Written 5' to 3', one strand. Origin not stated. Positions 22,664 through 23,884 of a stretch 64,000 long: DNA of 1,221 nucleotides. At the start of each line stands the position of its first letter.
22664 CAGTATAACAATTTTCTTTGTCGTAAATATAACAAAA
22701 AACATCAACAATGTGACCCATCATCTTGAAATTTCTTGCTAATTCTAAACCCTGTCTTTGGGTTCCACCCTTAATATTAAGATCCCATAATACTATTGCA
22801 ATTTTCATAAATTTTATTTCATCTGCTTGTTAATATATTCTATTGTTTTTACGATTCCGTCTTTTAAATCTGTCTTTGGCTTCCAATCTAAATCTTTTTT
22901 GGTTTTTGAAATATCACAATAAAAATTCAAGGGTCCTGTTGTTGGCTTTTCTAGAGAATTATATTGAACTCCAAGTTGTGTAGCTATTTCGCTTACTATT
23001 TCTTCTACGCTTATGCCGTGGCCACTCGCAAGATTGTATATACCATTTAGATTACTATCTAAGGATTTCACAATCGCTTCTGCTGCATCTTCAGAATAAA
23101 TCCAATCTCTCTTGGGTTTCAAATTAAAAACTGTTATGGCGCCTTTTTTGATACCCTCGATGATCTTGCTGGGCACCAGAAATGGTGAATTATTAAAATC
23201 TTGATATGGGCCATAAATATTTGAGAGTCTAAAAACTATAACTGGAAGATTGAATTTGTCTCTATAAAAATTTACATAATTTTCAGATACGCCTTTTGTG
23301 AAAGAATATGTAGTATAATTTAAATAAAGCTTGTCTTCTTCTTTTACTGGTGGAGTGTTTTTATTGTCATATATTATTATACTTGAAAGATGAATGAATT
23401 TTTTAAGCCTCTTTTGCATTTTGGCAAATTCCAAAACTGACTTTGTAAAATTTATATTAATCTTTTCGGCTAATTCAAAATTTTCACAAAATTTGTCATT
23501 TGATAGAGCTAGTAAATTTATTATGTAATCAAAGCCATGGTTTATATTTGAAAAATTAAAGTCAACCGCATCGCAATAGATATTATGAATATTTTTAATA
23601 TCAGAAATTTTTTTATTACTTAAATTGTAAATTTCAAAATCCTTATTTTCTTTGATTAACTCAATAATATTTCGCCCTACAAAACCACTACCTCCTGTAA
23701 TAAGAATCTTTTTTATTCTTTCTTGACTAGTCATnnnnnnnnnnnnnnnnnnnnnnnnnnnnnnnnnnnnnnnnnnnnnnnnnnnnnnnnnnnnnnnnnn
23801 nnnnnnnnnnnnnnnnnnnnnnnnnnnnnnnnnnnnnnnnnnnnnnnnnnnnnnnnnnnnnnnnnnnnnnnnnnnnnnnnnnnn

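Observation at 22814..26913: GDP-mannose-derived 3,6-dideoxyhexose (colitose-like) cassette: Gmd + His-variant DegT enzyme + Fcl/ColC + extra SDR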

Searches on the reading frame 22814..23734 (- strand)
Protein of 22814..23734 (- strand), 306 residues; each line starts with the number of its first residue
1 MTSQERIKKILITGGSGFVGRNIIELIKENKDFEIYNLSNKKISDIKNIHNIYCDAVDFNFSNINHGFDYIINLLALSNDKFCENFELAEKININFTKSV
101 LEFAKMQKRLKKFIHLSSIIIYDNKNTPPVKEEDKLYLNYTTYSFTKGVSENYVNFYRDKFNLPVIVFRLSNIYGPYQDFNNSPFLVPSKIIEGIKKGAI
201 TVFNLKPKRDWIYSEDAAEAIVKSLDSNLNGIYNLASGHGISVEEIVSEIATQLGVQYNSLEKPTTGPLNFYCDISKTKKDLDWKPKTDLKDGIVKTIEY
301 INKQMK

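Call 3: search_protein_families(library=ncbifam, proteins=[window:22814-23734:-], max_evalue=0.001)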
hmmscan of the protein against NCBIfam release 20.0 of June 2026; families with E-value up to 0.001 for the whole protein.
window:22814-23734:- (306 aa): 26 families (the best 25 are shown)
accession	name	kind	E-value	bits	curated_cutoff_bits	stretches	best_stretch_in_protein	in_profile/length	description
TIGR01181.1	dTDP_gluc_dehyt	equivalog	2.8e-29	102.2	365.1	1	9-302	1-312/321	dTDP-glucose 4,6-dehydratase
TIGR04180.1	EDH_00030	hypoth_equivalog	2.2e-22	79.5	475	1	10-288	1-296/297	NAD-dependent 4,6-dehydratase LegB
TIGR02197.1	heptose_epim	equivalog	1.1e-21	77.3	274.6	1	10-303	1-315/316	ADP-glyceromanno-heptose 6-epimerase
TIGR01179.1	galE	equivalog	7.7e-20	71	262.3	1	9-297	1-321/332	UDP-glucose 4-epimerase GalE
NF007490.0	PRK10084.1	subfamily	1.5e-16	60.4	649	1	124-301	148-334/361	dTDP-glucose 4,6-dehydratase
NF007582.0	PRK10217.1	equivalog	6.3e-15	55.1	698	1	105-300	121-330/355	dTDP-glucose 4,6-dehydratase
TIGR01746.1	Thioester-redct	subfamily_domain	1.2e-13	51.1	213.35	1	61-254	82-280/371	thioester reductase domain-containing protein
NF008360.0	PRK11150.1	equivalog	1.5e-13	50.7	452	1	10-248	2-248/310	ADP-glyceromanno-heptose 6-epimerase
NF047922.1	GDPFucSynFcl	equivalog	5.8e-13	49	500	1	8-300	3-300/308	GDP-L-fucose synthase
TIGR01777.1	yfcH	hypoth_equivalog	2.9e-12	46.8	207.35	1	10-255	1-242/292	TIGR01777 family oxidoreductase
NF043036.1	ErythonDh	equivalog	2.9e-12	46.4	325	1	9-173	2-179/321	D-erythronate dehydrogenase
NF007956.0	PRK10675.1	subfamily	5.4e-09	35.6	394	1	9-300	2-328/338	UDP-glucose 4-epimerase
TIGR03466.1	HpnA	hypoth_equivalog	1.3e-08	34.1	367.65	1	9-265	2-257/327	hopanoid-associated sugar epimerase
TIGR01472.1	gmd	equivalog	2.5e-08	33.5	415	1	109-256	122-270/342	GDP-mannose 4,6-dehydratase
NF047837.1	UDPAcbARedWbcJ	equivalog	3.6e-08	32.7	500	1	9-243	2-204/372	UDP-2-acetamido-2,6-beta-L-arabino-hexul-4-ose reductase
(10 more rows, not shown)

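Call 4: search_protein_families(library=pfam, proteins=[window:22814-23734:-], max_evalue=0.001)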
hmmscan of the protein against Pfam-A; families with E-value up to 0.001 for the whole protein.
window:22814-23734:- (306 aa): 5 families
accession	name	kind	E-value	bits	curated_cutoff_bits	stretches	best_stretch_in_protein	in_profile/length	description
PF01370.27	Epimerase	-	1.4e-34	120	20.9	1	10-236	1-240/240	NAD dependent epimerase/dehydratase family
PF16363.11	GDP_Man_Dehyd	-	2.2e-31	110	27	1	11-296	1-331/332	GDP-mannose 4,6 dehydratase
PF07993.18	NAD_binding_4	-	1.8e-17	63.8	20.1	1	63-207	84-242/258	Male sterility protein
PF01073.25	3Beta_HSD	-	2.2e-14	53.6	22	1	11-222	1-226/280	3-beta hydroxysteroid dehydrogenase/isomerase family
PF04321.23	RmlD_sub_bind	-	1.4e-10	41.2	27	1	9-255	2-232/287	RmlD substrate binding domain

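Call 6: search_solved_structures(query=window:22814-23734:-, max_evalue=0.00001, show_alignments=1)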
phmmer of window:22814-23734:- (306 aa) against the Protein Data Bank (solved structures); distinct sequences matched with E-value up to 0.00001: 84 (the best 60 are shown).
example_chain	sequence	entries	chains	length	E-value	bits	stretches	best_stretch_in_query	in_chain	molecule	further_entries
6dnt_A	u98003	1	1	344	3.9e-25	91.7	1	7-305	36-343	NAD-dependent epimerase/dehydratase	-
2hun_A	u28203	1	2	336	1.6e-24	89.7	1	9-302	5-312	336aa long hypothetical dTDP-glucose 4,6-dehydratase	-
4zrm_A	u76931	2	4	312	5.8e-24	87.9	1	9-305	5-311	UDP-glucose 4-epimerase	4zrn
6bwl_A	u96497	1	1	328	1.3e-23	86.7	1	9-302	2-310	Pal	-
6zl6_A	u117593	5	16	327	2.3e-20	76.1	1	9-303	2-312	Epimerase domain-containing protein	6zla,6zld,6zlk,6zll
6zlj_A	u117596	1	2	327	8.3e-20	74.2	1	9-303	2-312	Epimerase domain-containing protein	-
6bi4_A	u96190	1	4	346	2.9e-19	72.5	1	5-303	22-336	dTDP-glucose 4,6-dehydratase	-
8v4g_A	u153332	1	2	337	1e-17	67.3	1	8-302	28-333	Putative nucleotide sugar dehydratase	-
8v4h_A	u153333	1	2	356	1.3e-17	67.1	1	8-302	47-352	Putative nucleotide sugar dehydratase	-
3sxp_A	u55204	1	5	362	3e-17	65.8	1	8-302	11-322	ADP-L-glycero-D-mannoheptose-6-epimerase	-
8du1_A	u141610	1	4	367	3.1e-17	65.8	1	108-301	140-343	dTDP-glucose 4,6-dehydratase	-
2pzj_A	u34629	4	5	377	4.5e-17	65.2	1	9-302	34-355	Putative nucleotide sugar epimerase/ dehydratase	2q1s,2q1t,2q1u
6vlo_A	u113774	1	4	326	2.4e-16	62.8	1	7-300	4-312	Putative dTDP-D-glucose 4,6-dehydratase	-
1g1a_A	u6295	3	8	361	4.9e-16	61.9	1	9-301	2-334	DTDP-D-GLUCOSE 4,6-DEHYDRATASE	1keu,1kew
6pmh_A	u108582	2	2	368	1.1e-15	60.7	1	8-301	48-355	UDP-glucose 4-epimerase related protein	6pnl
2pk3_A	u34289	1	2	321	4.7e-08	35.6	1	9-297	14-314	GDP-6-deoxy-D-lyxo-4-hexulose reductase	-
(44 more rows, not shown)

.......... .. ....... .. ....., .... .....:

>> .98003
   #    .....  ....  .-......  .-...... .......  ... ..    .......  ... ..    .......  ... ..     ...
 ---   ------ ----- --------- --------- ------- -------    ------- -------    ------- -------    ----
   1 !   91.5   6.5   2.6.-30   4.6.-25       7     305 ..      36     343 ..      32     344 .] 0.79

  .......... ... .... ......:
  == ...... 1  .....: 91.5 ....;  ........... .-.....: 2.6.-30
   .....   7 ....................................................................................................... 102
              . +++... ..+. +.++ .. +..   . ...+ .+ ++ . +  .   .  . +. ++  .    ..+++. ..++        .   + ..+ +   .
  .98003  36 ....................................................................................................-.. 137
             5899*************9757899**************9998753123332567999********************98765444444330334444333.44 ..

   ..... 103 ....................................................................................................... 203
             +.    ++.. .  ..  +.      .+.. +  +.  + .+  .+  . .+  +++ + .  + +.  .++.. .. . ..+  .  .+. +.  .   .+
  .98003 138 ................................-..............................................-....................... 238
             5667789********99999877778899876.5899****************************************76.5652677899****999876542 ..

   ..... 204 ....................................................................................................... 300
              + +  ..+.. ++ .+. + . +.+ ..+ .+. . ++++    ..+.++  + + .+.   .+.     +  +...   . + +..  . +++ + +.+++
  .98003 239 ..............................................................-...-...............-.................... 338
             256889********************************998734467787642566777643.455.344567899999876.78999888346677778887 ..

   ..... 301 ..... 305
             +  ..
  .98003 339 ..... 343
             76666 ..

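Call 26: find_homologous_proteins(query=window:22814-23734:-, max_evalue=1e-10)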
Query window:22814-23734:- (306 aa): 522 proteins with E <= 1e-10 among 2792 candidates; the best 120 are listed.
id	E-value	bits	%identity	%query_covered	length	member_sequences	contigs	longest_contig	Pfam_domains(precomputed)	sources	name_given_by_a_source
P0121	1.0e-198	676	100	100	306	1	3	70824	PF04321.24,PF16363.12,PF01073.26,PF07993.19,PF01370.28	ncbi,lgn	-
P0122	1.3e-163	561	85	98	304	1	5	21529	PF04321.24,PF16363.12,PF01073.26,PF07993.19,PF01370.28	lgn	-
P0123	8.9e-143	493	72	100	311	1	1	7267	PF04321.24,PF16363.12,PF01073.26,PF07993.19,PF01370.28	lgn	-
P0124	1.3e-130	453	68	96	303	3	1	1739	PF04321.24,PF16363.12,PF01073.26,PF07993.19,PF01370.28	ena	-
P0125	1.6e-127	443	66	96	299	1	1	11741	PF04321.24,PF16363.12,PF01073.26,PF07993.19,PF01370.28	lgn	-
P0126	7.1e-125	434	65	100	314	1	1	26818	PF04321.24,PF16363.12,PF01073.26,PF07993.19,PF01370.28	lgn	-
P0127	1.4e-121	423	63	97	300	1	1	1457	PF04321.24,PF16363.12,PF01073.26,PF07993.19,PF01370.28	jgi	jgi:nucleoside-diphosphate-sugar epimerase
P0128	2.1e-121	423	63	97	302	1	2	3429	PF04321.24,PF16363.12,PF01073.26,PF07993.19,PF01370.28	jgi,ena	-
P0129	2.7e-119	416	62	98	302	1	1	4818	PF16363.12,PF07993.19,PF01370.28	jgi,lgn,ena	-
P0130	3.0e-118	412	64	96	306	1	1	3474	PF04321.24,PF16363.12,PF01073.26,PF07993.19,PF01370.28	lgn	-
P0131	3.9e-118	412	64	98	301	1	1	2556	PF04321.24,PF16363.12,PF01073.26,PF07993.19,PF01370.28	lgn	-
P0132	3.9e-118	412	63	97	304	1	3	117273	PF04321.24,PF16363.12,PF01073.26,PF07993.19,PF01370.28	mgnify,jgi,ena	mgnify:CR=1 FL=1|jgi:nucleoside-diphosphate-sugar epimerase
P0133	3.2e-117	409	64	97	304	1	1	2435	PF04321.24,PF16363.12,PF01073.26,PF07993.19,PF01370.28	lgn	-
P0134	2.5e-116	406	63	97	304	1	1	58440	PF04321.24,PF16363.12,PF01073.26,PF07993.19,PF01370.28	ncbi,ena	-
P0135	4.1e-116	405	63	96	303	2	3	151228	PF04321.24,PF16363.12,PF01073.26,PF07993.19,PF01370.28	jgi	jgi:nucleoside-diphosphate-sugar epimerase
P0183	1.3e-101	358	54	98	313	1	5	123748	PF16363.12,PF01073.26,PF07993.19,PF01370.28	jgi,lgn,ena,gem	-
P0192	1.4e-90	321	51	98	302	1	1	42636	PF04321.24,PF16363.12,PF01073.26,PF07993.19,PF13460.13,PF01370.28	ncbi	ncbi:MAG: NAD(P)-dependent oxidoreductase [Patescibacteria group bacterium]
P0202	1.1e-58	217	42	98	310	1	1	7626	PF04321.24,PF16363.12,PF01073.26,PF07993.19,PF01370.28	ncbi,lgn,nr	ncbi:MAG: NAD(P)-dependent oxidoreductase [Nanoarchaeota archaeon]|nr:NAD(P)-dependent oxidoreductas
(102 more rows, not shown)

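Call 28: find_related_loci(query=A1, collection=metagenome_contigs, flank=6000)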
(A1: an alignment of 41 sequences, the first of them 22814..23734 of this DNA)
Query A1 (306 aa) in metagenome_contigs; peptide patterns used: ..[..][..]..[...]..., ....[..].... (x = any residue, [..] = any of these).
600 stretches matched a pattern (row limit reached: there are more); 358 encode a relative of the query (tblastn E <= 1e-3); the best 80 are kept; 80 distinct loci.
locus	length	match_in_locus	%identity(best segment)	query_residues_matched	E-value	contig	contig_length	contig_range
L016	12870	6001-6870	39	9-300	2e-52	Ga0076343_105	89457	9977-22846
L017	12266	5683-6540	35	7-294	2e-33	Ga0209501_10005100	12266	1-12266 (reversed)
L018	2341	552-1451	33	10-301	5e-30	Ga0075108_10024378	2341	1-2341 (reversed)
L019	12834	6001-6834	33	9-298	1e-28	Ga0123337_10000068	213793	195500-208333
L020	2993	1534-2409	30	8-300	2e-28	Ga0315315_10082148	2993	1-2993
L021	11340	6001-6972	28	10-300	5e-27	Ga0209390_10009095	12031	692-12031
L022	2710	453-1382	28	8-302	3e-27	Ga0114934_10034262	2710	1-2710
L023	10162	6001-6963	28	1-306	6e-26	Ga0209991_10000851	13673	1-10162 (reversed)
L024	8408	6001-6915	25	7-302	1e-25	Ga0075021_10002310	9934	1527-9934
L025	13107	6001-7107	26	9-300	2e-25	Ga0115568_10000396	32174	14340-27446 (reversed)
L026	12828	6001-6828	27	9-296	5e-24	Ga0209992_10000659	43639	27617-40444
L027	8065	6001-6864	29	9-294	3e-23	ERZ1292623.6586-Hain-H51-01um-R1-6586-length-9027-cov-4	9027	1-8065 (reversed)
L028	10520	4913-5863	30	11-302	1e-22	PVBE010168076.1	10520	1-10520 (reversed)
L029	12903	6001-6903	30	9-306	1e-22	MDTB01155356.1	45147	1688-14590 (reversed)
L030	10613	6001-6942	23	8-304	2e-22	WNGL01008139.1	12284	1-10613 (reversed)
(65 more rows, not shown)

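Call 29: find_encoding_contigs(protein=P0135, flank=6000, max_places=1)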
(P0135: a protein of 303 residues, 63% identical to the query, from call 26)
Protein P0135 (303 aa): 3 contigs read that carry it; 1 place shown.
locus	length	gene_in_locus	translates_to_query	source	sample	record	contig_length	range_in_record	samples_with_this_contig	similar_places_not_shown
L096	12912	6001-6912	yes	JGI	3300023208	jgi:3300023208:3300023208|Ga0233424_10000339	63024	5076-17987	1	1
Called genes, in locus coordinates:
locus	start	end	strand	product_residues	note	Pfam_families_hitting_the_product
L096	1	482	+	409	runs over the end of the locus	PF00005:ABC_tran, PF13304:AAA_21 (faint)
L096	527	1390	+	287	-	-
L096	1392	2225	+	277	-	-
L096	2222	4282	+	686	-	PF00535:Glycos_transf_2, PF10111:Glyco_tranf_2_2, PF13641:Glyco_tranf_2_3, PF20102:DUF6492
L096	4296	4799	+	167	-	PF00293:NUDIX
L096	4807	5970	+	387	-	PF01041:DegT_DnrJ_EryC1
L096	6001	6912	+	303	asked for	PF01073:3Beta_HSD, PF01370:Epimerase, PF04321:RmlD_sub_bind, PF16363:GDP_Man_Dehyd, PF07993:NAD_binding_4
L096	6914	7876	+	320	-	PF01531:Glyco_transf_11 (weak)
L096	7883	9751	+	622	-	PF13522:GATase_6, PF13537:GATase_7, PF00733:Asn_synthase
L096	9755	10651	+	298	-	PF00535:Glycos_transf_2 (weak)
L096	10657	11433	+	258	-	PF00483:NTP_transferase, PF12804:NTP_transf_3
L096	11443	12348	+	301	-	PF01073:3Beta_HSD (weak), PF01370:Epimerase, PF05368:NmrA (faint), PF07993:NAD_binding_4 (weak), PF16363:GDP_Man_Dehyd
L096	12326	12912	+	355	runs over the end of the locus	PF01370:Epimerase, PF02719:Polysacc_synt_2, PF04321:RmlD_sub_bind, PF07993:NAD_binding_4 (faint), PF16363:GDP_Man_Dehyd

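Call 30: find_encoding_contigs(protein=P0183, flank=6000, max_places=1)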
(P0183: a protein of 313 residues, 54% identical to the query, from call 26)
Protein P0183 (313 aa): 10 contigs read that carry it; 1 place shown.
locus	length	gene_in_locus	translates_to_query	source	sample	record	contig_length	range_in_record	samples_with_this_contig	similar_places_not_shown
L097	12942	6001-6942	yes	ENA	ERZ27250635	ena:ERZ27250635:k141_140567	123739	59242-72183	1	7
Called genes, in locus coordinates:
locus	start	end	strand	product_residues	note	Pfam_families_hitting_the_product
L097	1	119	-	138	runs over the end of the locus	PF04138:GtrA_DPMS_TM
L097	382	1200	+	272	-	PF01061:ABC2_membrane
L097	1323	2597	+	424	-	PF00005:ABC_tran, PF13304:AAA_21 (faint), PF14524:Wzt_C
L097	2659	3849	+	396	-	PF00534:Glycos_transf_1, PF13692:Glyco_trans_1_4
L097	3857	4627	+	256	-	PF05050:Methyltransf_21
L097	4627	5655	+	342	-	PF13524:Glyco_trans_1_2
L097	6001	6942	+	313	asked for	PF01073:3Beta_HSD, PF01370:Epimerase, PF16363:GDP_Man_Dehyd, PF07993:NAD_binding_4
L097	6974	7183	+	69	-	-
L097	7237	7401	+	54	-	-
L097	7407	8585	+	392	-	PF01041:DegT_DnrJ_EryC1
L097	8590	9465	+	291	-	PF01531:Glyco_transf_11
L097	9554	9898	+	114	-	PF05635:23S_rRNA_IVP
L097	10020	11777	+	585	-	PF13522:GATase_6, PF13537:GATase_7, PF12481:DUF3700 (weak), PF00733:Asn_synthase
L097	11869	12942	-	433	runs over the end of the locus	PF13727:CoA_binding_3, PF00106:adh_short (weak), PF01073:3Beta_HSD, PF01370:Epimerase, PF02719:Polysacc_synt_2, PF04321:RmlD_sub_bind, PF08659:KR (weak), PF16363:GDP_Man_Dehyd, +5 more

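Call 31: find_encoding_contigs(protein=P0192, flank=6000, max_places=1)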
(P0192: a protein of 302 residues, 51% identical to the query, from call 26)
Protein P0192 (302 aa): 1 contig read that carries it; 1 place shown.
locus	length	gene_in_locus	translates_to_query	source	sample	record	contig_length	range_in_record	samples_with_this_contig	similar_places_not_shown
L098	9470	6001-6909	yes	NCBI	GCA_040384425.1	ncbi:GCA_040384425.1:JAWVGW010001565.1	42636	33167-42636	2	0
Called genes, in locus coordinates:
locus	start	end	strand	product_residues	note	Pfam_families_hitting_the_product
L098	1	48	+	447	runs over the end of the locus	PF07507:WavE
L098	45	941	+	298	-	PF01531:Glyco_transf_11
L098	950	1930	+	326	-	PF03385:STELLO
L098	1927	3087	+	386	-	PF01041:DegT_DnrJ_EryC1, PF01053:Cys_Met_Meta_PP (weak)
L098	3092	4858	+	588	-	PF13522:GATase_6, PF13537:GATase_7, PF00733:Asn_synthase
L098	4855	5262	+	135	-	-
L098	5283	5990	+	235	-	PF00534:Glycos_transf_1, PF13692:Glyco_trans_1_4 (weak)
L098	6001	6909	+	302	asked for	PF01073:3Beta_HSD, PF01370:Epimerase, PF04321:RmlD_sub_bind (weak), PF13460:NAD_binding_10 (faint), PF16363:GDP_Man_Dehyd, PF07993:NAD_binding_4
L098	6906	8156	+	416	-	PF00534:Glycos_transf_1, PF13692:Glyco_trans_1_4, PF13524:Glyco_trans_1_2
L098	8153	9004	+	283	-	PF00535:Glycos_transf_2, PF10111:Glyco_tranf_2_2, PF13641:Glyco_tranf_2_3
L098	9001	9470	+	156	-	PF00535:Glycos_transf_2, PF10111:Glyco_tranf_2_2 (weak), PF13641:Glyco_tranf_2_3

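Call 32: find_encoding_contigs(protein=P0202, flank=6000, max_places=1)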
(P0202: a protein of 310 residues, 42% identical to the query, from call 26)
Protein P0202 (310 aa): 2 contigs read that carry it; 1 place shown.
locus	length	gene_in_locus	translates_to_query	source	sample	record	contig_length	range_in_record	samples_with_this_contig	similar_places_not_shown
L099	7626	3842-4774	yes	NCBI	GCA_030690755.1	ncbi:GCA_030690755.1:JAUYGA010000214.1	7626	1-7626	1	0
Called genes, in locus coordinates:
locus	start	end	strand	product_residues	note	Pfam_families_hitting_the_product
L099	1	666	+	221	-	PF01075:Glyco_transf_9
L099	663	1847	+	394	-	PF04188:Mannosyl_trans2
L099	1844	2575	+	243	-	PF00535:Glycos_transf_2, PF13641:Glyco_tranf_2_3 (weak)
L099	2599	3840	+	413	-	PF00155:Aminotran_1_2 (weak), PF01041:DegT_DnrJ_EryC1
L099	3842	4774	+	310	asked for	PF01073:3Beta_HSD, PF01370:Epimerase, PF04321:RmlD_sub_bind, PF16363:GDP_Man_Dehyd, PF07993:NAD_binding_4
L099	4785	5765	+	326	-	PF01370:Epimerase, PF04321:RmlD_sub_bind, PF05368:NmrA, PF16363:GDP_Man_Dehyd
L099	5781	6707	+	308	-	PF13641:Glyco_tranf_2_3, PF00535:Glycos_transf_2, PF10111:Glyco_tranf_2_2 (weak), PF13632:Glyco_trans_2_3 (weak)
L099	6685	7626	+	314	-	PF02310:B12-binding, PF04055:Radical_SAM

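Call 55: predict_structure(alignment_id=A1)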
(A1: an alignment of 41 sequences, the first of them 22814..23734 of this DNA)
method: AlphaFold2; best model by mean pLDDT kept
length: 306 residues; sequences in the alignment: 41
mean_pLDDT: 96.5   pTM: 0.93
mean pLDDT of the five models: 96.5, 96.4, 96.2, 96.0, 95.9
residues with pLDDT >= 90: 290; 70-90: 12; 50-70: 3; < 50: 1
segments of 3 or more residues with pLDDT < 50: none
pLDDT, mean of each block of 10 residues (from residue 1): 79 98 96 96 95 97 96 95 97 99 98 98 97 97 97 99 98 97 95 98 97 99 97 98 98 98 92 98 98 98 95
secondary structure, 60 per line:
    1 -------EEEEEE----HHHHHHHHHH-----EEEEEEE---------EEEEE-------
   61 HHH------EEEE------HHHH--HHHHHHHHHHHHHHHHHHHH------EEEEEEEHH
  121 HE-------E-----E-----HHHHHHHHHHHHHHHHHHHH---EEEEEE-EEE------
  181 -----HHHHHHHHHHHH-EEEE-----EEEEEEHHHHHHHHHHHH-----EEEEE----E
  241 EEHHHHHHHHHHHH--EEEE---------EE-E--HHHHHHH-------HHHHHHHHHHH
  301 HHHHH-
elements in order: E8-13 H18-27 E33-39 E49-53 E70-73 H80-83 H86-105 E112-118 H142-161 E165-170 E172-174 H186-197 E199-202 E208-213 H214-225 E231-235 E240-242 H243-254 E257-260 H276-282 H290-305
